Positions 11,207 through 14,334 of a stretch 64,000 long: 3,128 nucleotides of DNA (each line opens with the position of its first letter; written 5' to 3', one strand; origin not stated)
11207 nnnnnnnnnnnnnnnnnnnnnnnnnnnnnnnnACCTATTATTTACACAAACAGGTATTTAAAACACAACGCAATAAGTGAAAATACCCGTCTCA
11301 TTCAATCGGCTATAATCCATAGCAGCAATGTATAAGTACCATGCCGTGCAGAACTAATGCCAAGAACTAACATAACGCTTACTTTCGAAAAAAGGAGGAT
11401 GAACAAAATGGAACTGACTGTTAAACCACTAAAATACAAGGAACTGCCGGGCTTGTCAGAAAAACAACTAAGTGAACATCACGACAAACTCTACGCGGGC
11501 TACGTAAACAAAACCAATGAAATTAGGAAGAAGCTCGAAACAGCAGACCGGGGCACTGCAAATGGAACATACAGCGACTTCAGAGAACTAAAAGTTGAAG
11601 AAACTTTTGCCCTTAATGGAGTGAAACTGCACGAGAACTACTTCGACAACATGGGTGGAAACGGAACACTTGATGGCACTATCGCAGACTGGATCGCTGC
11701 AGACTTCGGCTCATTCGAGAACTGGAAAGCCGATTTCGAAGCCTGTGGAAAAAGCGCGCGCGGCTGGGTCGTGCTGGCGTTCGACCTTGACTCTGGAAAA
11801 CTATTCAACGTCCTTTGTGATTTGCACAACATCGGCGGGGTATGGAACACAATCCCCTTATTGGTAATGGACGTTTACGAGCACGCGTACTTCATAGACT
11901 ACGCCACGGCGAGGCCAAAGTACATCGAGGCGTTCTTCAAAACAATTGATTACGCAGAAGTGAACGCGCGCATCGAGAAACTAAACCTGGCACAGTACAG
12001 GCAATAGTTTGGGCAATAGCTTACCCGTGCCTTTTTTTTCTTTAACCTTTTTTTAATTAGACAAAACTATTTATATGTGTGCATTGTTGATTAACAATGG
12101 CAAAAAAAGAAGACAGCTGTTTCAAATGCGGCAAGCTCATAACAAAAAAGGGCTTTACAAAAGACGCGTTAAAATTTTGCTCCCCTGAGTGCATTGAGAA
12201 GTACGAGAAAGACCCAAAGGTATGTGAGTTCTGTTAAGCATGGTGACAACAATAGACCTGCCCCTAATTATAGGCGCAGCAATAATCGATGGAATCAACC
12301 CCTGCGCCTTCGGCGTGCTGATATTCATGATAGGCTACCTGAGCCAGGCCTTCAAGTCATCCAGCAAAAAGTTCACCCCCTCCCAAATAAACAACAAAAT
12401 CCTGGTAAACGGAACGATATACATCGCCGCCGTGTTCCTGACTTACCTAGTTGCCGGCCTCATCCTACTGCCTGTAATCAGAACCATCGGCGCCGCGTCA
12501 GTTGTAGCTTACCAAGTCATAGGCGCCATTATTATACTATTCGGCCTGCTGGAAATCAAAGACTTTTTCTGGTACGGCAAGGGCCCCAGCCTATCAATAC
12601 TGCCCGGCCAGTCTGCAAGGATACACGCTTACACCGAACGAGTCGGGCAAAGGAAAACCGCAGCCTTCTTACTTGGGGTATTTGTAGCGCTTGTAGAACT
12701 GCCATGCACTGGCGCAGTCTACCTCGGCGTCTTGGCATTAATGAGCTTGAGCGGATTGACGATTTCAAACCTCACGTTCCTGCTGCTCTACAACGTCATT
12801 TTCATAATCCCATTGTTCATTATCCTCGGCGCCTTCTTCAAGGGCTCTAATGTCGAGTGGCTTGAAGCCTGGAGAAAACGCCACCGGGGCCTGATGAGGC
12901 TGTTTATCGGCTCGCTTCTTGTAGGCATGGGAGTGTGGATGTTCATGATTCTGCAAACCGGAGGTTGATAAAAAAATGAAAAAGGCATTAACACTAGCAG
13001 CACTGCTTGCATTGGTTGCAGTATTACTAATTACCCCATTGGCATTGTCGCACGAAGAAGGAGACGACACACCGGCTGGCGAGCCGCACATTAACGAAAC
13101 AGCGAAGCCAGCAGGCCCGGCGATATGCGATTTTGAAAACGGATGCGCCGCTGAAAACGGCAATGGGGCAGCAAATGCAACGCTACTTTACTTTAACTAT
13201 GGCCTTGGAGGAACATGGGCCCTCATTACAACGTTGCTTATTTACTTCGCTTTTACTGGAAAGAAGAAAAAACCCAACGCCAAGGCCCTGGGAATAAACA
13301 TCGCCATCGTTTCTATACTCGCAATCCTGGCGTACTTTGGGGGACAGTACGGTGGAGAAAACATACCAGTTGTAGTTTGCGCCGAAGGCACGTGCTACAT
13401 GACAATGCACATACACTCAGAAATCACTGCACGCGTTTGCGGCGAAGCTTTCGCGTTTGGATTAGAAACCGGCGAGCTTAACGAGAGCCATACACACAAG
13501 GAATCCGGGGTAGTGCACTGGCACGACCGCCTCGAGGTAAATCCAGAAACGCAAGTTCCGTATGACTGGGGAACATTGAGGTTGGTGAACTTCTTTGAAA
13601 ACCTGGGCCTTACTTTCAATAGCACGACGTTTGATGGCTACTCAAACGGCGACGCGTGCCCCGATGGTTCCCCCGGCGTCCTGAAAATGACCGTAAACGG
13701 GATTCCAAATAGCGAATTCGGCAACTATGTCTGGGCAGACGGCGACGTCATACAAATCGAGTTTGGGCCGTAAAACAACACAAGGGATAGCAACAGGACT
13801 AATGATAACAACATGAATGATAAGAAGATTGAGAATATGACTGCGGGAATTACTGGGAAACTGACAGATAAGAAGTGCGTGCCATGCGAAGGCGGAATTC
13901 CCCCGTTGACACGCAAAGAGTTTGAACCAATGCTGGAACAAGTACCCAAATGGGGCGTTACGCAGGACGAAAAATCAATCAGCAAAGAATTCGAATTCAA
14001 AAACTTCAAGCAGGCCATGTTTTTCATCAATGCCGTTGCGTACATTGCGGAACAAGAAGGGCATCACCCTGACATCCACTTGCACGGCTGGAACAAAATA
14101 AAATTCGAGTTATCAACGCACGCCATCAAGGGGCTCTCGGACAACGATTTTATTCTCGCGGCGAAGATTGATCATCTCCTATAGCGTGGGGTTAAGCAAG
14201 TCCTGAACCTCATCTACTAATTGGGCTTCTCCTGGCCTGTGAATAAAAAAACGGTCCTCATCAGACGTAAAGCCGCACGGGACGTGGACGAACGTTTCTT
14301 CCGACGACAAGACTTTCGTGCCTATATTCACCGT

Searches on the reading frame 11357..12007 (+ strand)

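Call 22: search_protein_families(library=pfam, proteins=[window:11357-12007:+], max_evalue=0.01)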
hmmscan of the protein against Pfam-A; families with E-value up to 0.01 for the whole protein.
window:11357-12007:+ (216 aa): 2 families
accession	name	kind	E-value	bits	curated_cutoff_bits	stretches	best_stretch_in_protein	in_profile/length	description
PF02777.23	Sod_Fe_C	-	2e-25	89.2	20.9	1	107-205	3-102/102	Iron/manganese superoxide dismutases, C-terminal domain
PF00081.27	Sod_Fe_N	-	1.9e-07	31.8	27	1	23-99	7-81/82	Iron/manganese superoxide dismutases, alpha-hairpin domain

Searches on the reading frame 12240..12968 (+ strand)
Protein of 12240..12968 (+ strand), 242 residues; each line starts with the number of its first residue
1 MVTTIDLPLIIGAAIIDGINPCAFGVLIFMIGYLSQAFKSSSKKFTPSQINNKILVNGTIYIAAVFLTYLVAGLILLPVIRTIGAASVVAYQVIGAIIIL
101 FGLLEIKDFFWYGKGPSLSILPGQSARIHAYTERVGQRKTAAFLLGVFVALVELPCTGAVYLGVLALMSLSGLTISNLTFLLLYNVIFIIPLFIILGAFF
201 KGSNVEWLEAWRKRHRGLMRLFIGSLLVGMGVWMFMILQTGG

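Call 22: search_protein_families(library=pfam, proteins=[window:12240-12968:+], max_evalue=0.01)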
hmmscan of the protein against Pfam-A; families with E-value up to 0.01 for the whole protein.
window:12240-12968:+ (242 aa): 1 family
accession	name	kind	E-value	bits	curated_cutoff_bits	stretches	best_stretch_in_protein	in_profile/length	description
PF11139.14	SfLAP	-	2.3e-08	34.2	35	1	53-235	26-208/213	Sap, sulfolipid-1-addressing protein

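Call 78: search_protein_families(library=ncbifam, proteins=[window:12240-12968:+], max_evalue=1)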
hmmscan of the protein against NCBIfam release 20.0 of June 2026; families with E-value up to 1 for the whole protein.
window:12240-12968:+ (242 aa): 2 families
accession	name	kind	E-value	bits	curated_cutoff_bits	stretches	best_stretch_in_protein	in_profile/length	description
NF040495.1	tranport_ArsG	equivalog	1.1e-06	28.2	200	1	15-237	15-223/225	aromatic aminobenezylarsenical efflux permease ArsG family transporter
NF001419.0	PRK00293.1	subfamily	0.036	12.7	330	1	52-195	209-348/574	protein-disulfide reductase DsbD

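Call 79: search_protein_families(library=pfam, proteins=[window:12240-12968:+], max_evalue=1)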
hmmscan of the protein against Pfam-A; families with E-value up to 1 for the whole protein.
window:12240-12968:+ (242 aa): 3 families
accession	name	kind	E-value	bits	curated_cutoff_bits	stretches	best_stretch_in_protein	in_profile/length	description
PF11139.14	SfLAP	-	2.3e-08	34.2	35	1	53-235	26-208/213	Sap, sulfolipid-1-addressing protein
PF02411.20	MerT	-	0.031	14.8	32.9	1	141-197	9-63/116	MerT mercuric transport protein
PF11846.14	Wzy_C_2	-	0.36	11.2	28.5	1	183-240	20-77/191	Virulence factor membrane-bound polymerase, C-terminal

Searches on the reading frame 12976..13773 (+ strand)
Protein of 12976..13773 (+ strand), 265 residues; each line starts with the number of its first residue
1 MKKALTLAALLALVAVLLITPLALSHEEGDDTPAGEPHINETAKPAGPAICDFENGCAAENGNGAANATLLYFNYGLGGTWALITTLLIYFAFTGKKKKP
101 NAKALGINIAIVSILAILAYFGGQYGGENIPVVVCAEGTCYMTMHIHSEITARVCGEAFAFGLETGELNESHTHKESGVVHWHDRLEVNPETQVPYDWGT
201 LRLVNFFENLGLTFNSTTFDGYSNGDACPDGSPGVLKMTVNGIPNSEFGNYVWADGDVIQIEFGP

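Call 22: search_protein_families(library=pfam, proteins=[window:12976-13773:+], max_evalue=0.01)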
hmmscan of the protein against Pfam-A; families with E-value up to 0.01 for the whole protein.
window:12976-13773:+ (265 aa): 0 families

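Call 78: search_protein_families(library=ncbifam, proteins=[window:12976-13773:+], max_evalue=1)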
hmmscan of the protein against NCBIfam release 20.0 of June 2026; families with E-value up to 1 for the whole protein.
window:12976-13773:+ (265 aa): 0 families

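Call 79: search_protein_families(library=pfam, proteins=[window:12976-13773:+], max_evalue=1)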
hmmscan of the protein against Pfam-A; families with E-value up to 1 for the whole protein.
window:12976-13773:+ (265 aa): 0 families

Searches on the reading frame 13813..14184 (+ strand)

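Call 22: search_protein_families(library=pfam, proteins=[window:13813-14184:+], max_evalue=0.01)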
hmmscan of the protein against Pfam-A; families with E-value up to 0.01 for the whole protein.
window:13813-14184:+ (123 aa): 1 family
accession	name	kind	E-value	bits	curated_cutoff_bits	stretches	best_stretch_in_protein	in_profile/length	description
PF01329.24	Pterin_4a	-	3.3e-31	107.7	26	1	30-122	1-91/91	Pterin 4 alpha carbinolamine dehydratase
